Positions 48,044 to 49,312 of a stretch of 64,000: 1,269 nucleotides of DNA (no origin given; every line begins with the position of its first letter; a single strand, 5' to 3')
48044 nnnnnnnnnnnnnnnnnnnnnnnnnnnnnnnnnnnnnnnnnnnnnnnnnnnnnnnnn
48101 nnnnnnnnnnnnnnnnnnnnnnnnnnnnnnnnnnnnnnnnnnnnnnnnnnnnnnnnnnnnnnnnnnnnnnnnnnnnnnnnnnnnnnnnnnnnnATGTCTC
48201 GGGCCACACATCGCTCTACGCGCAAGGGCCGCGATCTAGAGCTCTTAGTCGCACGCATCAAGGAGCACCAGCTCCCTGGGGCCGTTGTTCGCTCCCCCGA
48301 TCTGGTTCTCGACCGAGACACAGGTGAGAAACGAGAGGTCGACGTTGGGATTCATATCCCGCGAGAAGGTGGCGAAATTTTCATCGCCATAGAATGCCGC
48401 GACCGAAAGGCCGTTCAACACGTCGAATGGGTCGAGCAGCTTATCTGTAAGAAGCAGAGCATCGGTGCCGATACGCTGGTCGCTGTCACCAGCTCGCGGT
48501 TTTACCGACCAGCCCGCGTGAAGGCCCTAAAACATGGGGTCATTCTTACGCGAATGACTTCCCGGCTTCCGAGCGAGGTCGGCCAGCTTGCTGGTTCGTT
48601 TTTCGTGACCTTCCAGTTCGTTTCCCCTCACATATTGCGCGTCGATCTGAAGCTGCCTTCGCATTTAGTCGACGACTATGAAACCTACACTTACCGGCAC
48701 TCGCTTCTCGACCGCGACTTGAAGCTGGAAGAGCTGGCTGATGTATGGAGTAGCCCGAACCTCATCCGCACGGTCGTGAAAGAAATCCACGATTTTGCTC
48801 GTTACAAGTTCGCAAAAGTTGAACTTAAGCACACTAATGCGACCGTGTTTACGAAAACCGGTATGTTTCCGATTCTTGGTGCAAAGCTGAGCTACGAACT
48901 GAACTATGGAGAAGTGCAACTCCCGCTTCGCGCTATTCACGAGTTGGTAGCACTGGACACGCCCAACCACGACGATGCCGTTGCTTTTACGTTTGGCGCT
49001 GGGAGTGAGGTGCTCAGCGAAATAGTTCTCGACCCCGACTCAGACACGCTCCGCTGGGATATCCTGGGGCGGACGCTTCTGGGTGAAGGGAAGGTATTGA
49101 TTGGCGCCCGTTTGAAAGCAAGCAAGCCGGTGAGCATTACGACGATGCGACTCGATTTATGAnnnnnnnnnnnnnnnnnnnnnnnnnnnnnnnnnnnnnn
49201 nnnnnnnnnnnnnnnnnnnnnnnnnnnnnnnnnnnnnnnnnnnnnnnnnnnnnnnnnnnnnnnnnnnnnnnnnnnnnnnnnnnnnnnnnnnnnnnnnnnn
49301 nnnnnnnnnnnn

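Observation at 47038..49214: Integrase-less integron cassette array (CALIN) hidden between argH and a DUF924 gene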

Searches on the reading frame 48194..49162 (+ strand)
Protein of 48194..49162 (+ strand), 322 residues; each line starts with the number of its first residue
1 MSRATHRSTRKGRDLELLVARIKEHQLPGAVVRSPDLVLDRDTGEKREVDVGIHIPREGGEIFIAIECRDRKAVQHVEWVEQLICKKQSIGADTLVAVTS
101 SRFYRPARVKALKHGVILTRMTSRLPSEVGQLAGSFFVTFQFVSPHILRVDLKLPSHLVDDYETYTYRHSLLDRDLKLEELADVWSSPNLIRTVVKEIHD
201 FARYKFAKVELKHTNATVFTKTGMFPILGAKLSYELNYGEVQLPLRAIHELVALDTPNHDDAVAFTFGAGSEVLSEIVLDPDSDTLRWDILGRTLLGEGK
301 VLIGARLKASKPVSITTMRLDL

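Call 8: search_protein_families(library=pfam, proteins=[window:48194-49159:+], max_evalue=0.1)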
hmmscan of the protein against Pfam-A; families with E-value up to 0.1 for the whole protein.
window:48194-49159:+ (322 aa): 2 families
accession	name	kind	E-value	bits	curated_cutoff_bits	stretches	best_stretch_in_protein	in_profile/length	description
PF04471.18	Mrr_cat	-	7.8e-05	23.2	21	1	43-119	30-106/115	Restriction endonuclease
PF22722.2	NA-iREase1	-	0.037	14.5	27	1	42-113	20-90/106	NACHT-associated inactive Restriction Endonuclease 1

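Call 10: find_encoding_contigs(protein=window:48194-49162:+, flank=10000, max_places=10)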
Protein window:48194-49162:+ (322 aa): 13 contigs read that carry it; 9 places shown.
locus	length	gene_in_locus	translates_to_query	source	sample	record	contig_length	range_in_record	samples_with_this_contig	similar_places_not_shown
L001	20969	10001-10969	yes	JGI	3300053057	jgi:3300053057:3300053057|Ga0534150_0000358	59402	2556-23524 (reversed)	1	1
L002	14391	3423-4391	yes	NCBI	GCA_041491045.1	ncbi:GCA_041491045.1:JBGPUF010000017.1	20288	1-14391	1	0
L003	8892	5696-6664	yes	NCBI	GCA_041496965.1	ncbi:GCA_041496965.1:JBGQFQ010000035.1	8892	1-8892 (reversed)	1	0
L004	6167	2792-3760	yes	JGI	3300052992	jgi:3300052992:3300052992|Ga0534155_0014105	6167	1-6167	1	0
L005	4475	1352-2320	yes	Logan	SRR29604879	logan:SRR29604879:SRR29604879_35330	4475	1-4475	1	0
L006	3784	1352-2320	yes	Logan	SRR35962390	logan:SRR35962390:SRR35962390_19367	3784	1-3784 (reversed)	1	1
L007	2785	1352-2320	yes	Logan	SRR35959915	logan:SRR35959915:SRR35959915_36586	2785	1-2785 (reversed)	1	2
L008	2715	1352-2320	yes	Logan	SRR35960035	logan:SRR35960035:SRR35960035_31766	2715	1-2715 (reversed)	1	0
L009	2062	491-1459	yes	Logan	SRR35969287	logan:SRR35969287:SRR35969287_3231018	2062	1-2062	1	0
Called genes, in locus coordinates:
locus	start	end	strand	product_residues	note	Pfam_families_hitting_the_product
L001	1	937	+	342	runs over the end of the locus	PF00111:Fer2, PF00970:FAD_binding_6, PF00175:NAD_binding_1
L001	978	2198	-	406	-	PF07219:HemY_N, PF07719:TPR_2 (faint), PF13424:TPR_12 (faint), PF13428:TPR_14 (faint), PF25062:ARM_TT21_N (weak), PF14559:TPR_19 (faint)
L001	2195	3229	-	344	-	PF04375:HemX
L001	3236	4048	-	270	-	PF02602:HEM4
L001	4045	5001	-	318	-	PF01379:Porphobil_deam, PF03900:Porphobil_deamC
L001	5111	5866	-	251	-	PF00072:Response_reg, PF04397:LytTR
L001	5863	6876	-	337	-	PF06580:His_kinase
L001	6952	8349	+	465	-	PF00206:Lyase_1, PF14698:ASL_C2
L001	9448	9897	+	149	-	-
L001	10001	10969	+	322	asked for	-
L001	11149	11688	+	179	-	PF06041:DUF924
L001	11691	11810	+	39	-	-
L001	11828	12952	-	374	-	PF08240:ADH_N, PF00107:ADH_zinc_N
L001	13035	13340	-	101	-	PF00462:Glutaredoxin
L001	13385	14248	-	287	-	PF17827:PrmC_N, PF03602:Cons_hypoth95 (weak), PF05175:MTS, PF06325:PrmA (weak), PF13847:Methyltransf_31, PF08241:Methyltransf_11 (weak), PF08242:Methyltransf_12 (weak), PF13649:Methyltransf_25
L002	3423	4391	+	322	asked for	-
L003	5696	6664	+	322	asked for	-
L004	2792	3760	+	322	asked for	-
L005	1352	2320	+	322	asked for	-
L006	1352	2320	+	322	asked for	-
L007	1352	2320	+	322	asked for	-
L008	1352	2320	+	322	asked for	-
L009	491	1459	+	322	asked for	-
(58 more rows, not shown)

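Call 13: find_homologous_proteins(query=window:48194-49159:+)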
Query window:48194-49159:+ (322 aa): 67 proteins with E <= 0.001 among 3298 candidates.
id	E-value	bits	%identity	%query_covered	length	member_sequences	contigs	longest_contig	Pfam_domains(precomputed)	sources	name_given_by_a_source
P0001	1.3e-209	713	100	100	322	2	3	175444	-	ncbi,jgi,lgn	jgi:hypothetical protein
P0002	8.7e-150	516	72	100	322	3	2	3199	-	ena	-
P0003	7.5e-147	507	72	98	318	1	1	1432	-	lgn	-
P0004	8.8e-147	506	71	100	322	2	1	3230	-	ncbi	-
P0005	1.4e-143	496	70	100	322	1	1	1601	-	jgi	jgi:restriction endonuclease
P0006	7.9e-133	461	69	91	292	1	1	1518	-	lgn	-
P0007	3.6e-126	439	61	100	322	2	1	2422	-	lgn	-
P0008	6.5e-126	438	61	100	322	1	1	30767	-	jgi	jgi:hypothetical protein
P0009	2.3e-124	433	62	98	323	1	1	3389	-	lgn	-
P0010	2.9e-124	432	62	98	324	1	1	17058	-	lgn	-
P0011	4.1e-124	432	61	100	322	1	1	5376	-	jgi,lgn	-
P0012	7.0e-124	431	61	98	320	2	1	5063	-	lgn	-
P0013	2.5e-123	429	61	100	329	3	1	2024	-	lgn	-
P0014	7.2e-123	428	62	98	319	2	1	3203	PF04471.19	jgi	jgi:hypothetical protein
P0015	2.2e-122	426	60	100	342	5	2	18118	-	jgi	jgi:hypothetical protein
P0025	2.4e-113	397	56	100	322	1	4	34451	-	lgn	-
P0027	9.6e-111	388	57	100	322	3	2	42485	PF04471.19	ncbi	-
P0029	2.3e-110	387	56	98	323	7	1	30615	PF04471.19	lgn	-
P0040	2.2e-91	324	53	94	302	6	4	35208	-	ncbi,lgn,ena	-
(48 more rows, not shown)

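Call 14: find_encoding_contigs(protein=P0027, flank=10000, max_places=3)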
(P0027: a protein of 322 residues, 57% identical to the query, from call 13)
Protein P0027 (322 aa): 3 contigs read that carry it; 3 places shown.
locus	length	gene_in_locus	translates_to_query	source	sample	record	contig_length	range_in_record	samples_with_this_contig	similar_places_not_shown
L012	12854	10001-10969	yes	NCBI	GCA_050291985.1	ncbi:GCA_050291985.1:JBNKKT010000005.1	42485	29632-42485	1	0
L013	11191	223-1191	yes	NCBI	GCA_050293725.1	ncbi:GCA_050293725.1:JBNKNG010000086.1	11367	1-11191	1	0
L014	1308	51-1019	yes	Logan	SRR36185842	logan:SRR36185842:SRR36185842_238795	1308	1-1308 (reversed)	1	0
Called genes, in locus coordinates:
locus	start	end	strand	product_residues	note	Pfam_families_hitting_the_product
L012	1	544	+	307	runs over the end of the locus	PF02729:OTCace_N, PF00185:OTCace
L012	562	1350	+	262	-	-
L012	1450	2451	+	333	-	PF00044:Gp_dh_N, PF02800:Gp_dh_C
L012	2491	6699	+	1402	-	PF01326:PPDK_N, PF00391:PEP-utilizers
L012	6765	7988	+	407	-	PF00044:Gp_dh_N, PF02800:Gp_dh_C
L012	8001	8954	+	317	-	PF23023:Anti-Pycsar_Apyc1, PF00753:Lactamase_B, PF19583:ODP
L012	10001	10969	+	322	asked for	PF04471:Mrr_cat (weak)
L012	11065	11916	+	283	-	PF17419:MauJ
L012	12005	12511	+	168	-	-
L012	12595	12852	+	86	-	?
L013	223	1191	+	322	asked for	PF04471:Mrr_cat (weak)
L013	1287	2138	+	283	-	PF17419:MauJ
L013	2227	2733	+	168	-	-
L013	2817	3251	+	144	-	PF00583:Acetyltransf_1 (weak), PF13673:Acetyltransf_10, PF13508:Acetyltransf_7 (weak)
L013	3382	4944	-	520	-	PF01590:GAF, PF13185:GAF_2 (weak), PF00158:Sigma54_activat, PF14532:Sigma54_activ_2, PF07728:AAA_5 (weak), PF25601:AAA_lid_14, PF02954:HTH_8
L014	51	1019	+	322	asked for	PF04471:Mrr_cat (weak)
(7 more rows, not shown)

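Call 15: find_encoding_contigs(protein=P0040, flank=10000, max_places=3)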
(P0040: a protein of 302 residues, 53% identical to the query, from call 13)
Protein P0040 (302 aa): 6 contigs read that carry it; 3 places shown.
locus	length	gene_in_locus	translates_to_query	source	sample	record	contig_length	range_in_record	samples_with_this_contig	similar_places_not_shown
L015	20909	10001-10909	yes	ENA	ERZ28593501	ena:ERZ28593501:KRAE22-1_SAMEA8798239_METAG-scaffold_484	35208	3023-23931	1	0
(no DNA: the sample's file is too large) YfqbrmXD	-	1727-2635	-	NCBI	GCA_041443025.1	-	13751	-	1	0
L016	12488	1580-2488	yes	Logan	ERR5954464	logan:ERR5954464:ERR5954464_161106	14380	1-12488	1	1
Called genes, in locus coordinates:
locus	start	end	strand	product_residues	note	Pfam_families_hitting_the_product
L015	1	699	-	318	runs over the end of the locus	PF02423:OCD_Mu_crystall (faint), PF03446:NAD_binding_2, PF03807:F420_oxidored, PF02153:PDH_N, PF20463:PDH_C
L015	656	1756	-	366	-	PF01817:CM_2, PF00800:PDT, PF01842:ACT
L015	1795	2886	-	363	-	PF00266:Aminotran_5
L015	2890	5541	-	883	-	PF00521:DNA_topoisoIV, PF03989:DNA_gyraseA_C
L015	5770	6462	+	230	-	-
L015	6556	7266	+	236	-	PF13489:Methyltransf_23, PF01209:Ubie_methyltran, PF02353:CMAS, PF06325:PrmA, PF13847:Methyltransf_31, PF08241:Methyltransf_11, PF08242:Methyltransf_12, PF13649:Methyltransf_25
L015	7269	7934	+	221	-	PF00702:Hydrolase, PF12710:HAD, PF13419:HAD_2, PF13242:Hydrolase_like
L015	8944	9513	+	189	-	-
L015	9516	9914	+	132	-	-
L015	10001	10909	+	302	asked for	-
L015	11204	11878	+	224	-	PF08761:dUTPase_2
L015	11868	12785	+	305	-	PF24390:PRTase-CE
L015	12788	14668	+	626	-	PF24389:ORC-CDC6-like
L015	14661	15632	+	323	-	-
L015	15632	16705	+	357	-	PF02384:N6_Mtase (weak), PF05175:MTS (weak)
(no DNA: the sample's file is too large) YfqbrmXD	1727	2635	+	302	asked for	-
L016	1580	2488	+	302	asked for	-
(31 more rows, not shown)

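Call 16: find_encoding_contigs(protein=P0008, flank=10000, max_places=3)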
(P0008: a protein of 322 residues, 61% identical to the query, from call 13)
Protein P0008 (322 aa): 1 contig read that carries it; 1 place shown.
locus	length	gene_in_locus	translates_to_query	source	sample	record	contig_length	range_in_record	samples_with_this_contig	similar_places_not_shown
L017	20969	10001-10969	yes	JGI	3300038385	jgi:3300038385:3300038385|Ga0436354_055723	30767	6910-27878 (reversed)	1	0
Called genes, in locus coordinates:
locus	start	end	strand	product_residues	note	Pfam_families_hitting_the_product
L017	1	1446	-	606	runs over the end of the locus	PF01590:GAF, PF13185:GAF_2, PF00512:HisKA, PF02518:HATPase_c, PF00072:Response_reg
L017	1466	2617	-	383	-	PF00465:Fe-ADH, PF13685:Fe-ADH_2, PF25137:ADH_Fe_C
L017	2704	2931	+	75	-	-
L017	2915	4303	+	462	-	PF13396:PLDc_N, PF13091:PLDc_2, PF00614:PLDc (faint), PF13091:PLDc_2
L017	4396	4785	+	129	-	PF03259:Robl_LC7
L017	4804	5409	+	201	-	PF00025:Arf, PF00009:GTP_EFTU, PF00071:Ras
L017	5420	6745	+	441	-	-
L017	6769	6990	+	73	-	PF13717:Zn_ribbon_4 (weak)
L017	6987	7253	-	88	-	-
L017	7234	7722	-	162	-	PF02085:Cytochrom_CIII (weak)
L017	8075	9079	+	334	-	PF01381:HTH_3, PF12844:HTH_19 (weak), PF13560:HTH_31 (weak)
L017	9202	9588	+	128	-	-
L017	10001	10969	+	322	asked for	-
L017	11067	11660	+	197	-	-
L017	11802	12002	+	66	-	PF09957:VapB_antitoxin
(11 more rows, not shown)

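Call 27: find_related_loci(query=A1, collection=metagenome_contigs, flank=10000)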
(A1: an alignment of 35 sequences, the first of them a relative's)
Query A1 (322 aa) in metagenome_contigs; peptide patterns used: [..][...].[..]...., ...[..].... (x = any residue, [..] = any of these).
162 stretches matched a pattern; 16 encode a relative of the query (tblastn E <= 1e-3); 16 distinct loci.
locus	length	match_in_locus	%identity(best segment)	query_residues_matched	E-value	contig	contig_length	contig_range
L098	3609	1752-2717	62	1-322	2e-142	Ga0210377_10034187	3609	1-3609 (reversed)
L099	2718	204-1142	58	10-322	6e-127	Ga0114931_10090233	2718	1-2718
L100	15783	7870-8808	58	10-322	1e-120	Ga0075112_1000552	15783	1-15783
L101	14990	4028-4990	57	1-322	1e-120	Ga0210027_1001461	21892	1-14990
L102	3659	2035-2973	57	10-322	8e-116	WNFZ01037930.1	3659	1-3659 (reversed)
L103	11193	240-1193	50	4-322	4e-103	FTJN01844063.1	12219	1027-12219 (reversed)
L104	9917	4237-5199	50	1-322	5e-101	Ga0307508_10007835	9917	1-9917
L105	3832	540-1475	46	10-322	1e-92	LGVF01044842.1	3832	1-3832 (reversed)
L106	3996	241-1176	43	10-322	9e-92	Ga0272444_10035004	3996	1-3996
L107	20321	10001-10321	59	10-116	5e-39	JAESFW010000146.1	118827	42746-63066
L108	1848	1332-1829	37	25-190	2e-29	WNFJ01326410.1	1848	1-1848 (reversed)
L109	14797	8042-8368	42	10-117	4e-20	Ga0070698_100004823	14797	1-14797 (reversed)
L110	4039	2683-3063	37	8-133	4e-16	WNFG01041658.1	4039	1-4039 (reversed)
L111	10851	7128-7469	36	29-142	9e-15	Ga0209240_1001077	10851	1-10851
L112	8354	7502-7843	36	29-142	9e-15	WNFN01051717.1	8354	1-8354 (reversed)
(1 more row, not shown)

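Call 41: search_protein_families(library=padloc, proteins=[window:48194-49159:+], max_evalue=0.1)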
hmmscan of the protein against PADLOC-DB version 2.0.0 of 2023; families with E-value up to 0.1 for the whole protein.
window:48194-49159:+ (322 aa): 0 families

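Call 42: search_protein_families(library=ncbifam, proteins=[window:48194-49159:+], max_evalue=0.1)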
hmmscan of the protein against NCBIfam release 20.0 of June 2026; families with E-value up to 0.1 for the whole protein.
window:48194-49159:+ (322 aa): 0 families

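Call 67: predict_structure(alignment_id=A1)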
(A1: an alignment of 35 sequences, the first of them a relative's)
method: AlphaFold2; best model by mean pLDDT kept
length: 322 residues; sequences in the alignment: 35
mean_pLDDT: 86.7   pTM: 0.78
mean pLDDT of the five models: 86.7, 82.8, 82.6, 77.9, 76.2
residues with pLDDT >= 90: 173; 70-90: 123; 50-70: 17; < 50: 9
segments of 3 or more residues with pLDDT < 50: 1-9
pLDDT, mean of each block of 10 residues (from residue 1): 41 72 73 92 92 85 89 78 93 91 85 87 85 88 96 95 96 96 95 91 91 95 95 95 83 62 84 90 90 88 91 91 88
secondary structure, 60 per line:
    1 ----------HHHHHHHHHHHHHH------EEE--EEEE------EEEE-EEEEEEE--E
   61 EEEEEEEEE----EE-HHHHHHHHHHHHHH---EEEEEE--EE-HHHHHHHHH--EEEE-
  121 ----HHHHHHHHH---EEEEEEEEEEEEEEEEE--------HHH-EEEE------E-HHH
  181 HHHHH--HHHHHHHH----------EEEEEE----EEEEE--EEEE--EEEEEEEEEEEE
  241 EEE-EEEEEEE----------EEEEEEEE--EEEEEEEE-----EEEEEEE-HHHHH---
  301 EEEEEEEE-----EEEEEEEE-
elements in order: H11-24 E31-33 E36-39 E46-49 E51-57 E60-69 H77-90 E94-99 H105-113 E116-119 H125-133 E137-153 E166-169 H178-185 H188-195 E206-211 E216-220 E223-226 E229-243 E245-251 E262-269 E272-279 E285-291 H293-297 E301-308 E314-321

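Call 71: fold_search(model_id=the predicted structure, library=pdb)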
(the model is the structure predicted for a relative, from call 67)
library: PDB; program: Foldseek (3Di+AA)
matches with E <= 10: 969; with E <= 0.001: 5
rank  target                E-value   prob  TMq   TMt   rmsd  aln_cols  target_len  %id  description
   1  1y88                  2.8e-05  1.00  0.28  0.46   4.1       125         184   18  Crystal Structure of Protein of Unknown Function AF1548 (released 2004-12-21)
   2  4f0q_D                2.6e-04  1.00  0.24  0.18   7.5       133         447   19  MspJI Restriction Endonuclease - P21 Form (released 2012-08-08)
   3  4f0p_B                4.2e-04  1.00  0.24  0.18   7.3       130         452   20  MspJI Restriction Endonuclease - P31 Form (released 2012-08-08)
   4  4f0p_A                5.0e-04  1.00  0.23  0.17   8.3       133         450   21  MspJI Restriction Endonuclease - P31 Form (released 2012-08-08)
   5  4f0p_C                5.3e-04  1.00  0.24  0.18   6.8       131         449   18  MspJI Restriction Endonuclease - P31 Form (released 2012-08-08)
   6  9u49_A                1.3e-03  1.00  0.27  0.23   4.2       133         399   14  crystal structure of Cdn1 in complex with cA4 (released 2026-02-04)
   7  1xmx                  1.6e-03  1.00  0.26  0.23   5.1       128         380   16  Crystal structure of protein VC1899 from Vibrio cholerae (released 2004-11-16)
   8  4oc8_A                2.1e-03  1.00  0.23  0.20   6.2       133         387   25  DNA modification-dependent restriction endonuclease AspBHI (released 2014-03-19)
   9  7edb_A                2.7e-03  1.00  0.24  0.22   6.0       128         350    9  EcoT38I restriction endonuclease complexed with DNA (released 2022-03-16)
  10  8bao_B                3.0e-03  1.00  0.28  0.25   4.3       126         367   16  Dysgonamonadaceae bacterium CRISPR ancillary nuclease 2 (released 2022-11-30)
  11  7cgp_B                3.6e-03  0.25  0.18  0.17  20.5       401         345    8  Cryo-EM structure of the human mitochondrial translocase TIM22 complex at 3.7 angstrom. (released 2020-10-14)
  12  7e8r                  4.1e-03  0.97  0.22  0.20   7.2       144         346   13  EcoT38I restriction endonuclease (released 2022-03-02)
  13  8bao_A                5.5e-03  1.00  0.28  0.25   4.3       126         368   16  Dysgonamonadaceae bacterium CRISPR ancillary nuclease 2 (released 2022-11-30)
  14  7bdv_B                6.3e-03  1.00  0.27  0.26   4.9       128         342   12  Structure of Can2 from Sulfobacillus thermosulfidooxidans in complex with cyclic tetra-adenylate (cA4) (released 2021-03-03)
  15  8h0i_A                1.1e-02  0.51  0.16  0.16  14.3       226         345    8  Cryo-EM structure of APOBEC3G-Vif complex (released 2023-07-19)
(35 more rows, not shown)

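Call 76: find_encoding_contigs(protein=P0025, flank=10000, max_places=2)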
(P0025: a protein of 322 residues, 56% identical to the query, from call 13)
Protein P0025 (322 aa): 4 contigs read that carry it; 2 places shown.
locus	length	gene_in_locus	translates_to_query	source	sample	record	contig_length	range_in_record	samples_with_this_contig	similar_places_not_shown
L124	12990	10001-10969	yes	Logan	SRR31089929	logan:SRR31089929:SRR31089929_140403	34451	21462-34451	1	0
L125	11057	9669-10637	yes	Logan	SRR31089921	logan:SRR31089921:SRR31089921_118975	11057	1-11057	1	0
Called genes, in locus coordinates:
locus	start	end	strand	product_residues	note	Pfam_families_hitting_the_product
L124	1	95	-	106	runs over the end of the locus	PF01451:LMWPc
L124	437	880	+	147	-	-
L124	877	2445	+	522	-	PF03432:Relaxase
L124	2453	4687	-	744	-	PF02463:SMC_N (weak), PF13166:AAA_13, PF13304:AAA_21 (faint)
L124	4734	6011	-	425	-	PF09903:DUF2130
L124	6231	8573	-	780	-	PF01582:TIR, PF13676:TIR_2, PF13191:AAA_16 (weak), PF00931:NB-ARC, PF20720:nSTAND3 (weak), PF05729:NACHT (weak)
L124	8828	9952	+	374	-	-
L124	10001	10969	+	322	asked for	-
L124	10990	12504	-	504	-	PF02661:Fic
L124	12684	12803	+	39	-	-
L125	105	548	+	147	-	-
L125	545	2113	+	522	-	PF03432:Relaxase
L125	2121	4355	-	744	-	PF02463:SMC_N (weak), PF13166:AAA_13, PF13304:AAA_21 (faint)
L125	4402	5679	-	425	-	PF09903:DUF2130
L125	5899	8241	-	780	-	PF01582:TIR, PF13676:TIR_2, PF13191:AAA_16 (weak), PF00931:NB-ARC, PF20720:nSTAND3 (weak), PF05729:NACHT (weak)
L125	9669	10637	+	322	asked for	-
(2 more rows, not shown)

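Call 77: find_encoding_contigs(protein=P0029, flank=10000, max_places=2)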
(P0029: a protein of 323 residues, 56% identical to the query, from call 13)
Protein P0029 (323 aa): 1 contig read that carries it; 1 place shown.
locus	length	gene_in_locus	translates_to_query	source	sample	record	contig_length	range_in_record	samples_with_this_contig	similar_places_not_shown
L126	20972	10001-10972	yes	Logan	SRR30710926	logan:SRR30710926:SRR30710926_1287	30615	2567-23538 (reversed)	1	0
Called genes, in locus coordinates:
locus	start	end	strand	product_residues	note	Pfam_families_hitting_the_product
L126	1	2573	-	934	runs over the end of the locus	PF00176:SNF2-rel_dom, PF00270:DEAD (faint), PF04851:ResIII, PF00271:Helicase_C (weak)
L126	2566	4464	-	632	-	PF13091:PLDc_2 (faint)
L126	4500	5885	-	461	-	-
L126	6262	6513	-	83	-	-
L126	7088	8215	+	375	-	-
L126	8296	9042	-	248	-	-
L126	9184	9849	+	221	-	PF13643:DUF4145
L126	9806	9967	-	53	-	-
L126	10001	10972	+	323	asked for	PF04471:Mrr_cat (weak)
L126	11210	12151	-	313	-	-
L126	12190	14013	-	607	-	PF06527:TniQ (weak), PF12728:HTH_17 (faint)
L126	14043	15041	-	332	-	PF06527:TniQ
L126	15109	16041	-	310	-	PF05621:TniB, PF13191:AAA_16, PF20703:nSTAND1 (weak), PF13401:AAA_22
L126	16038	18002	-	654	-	PF00665:rve (faint)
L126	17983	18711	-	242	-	PF08722:Tn7_TnsA-like_N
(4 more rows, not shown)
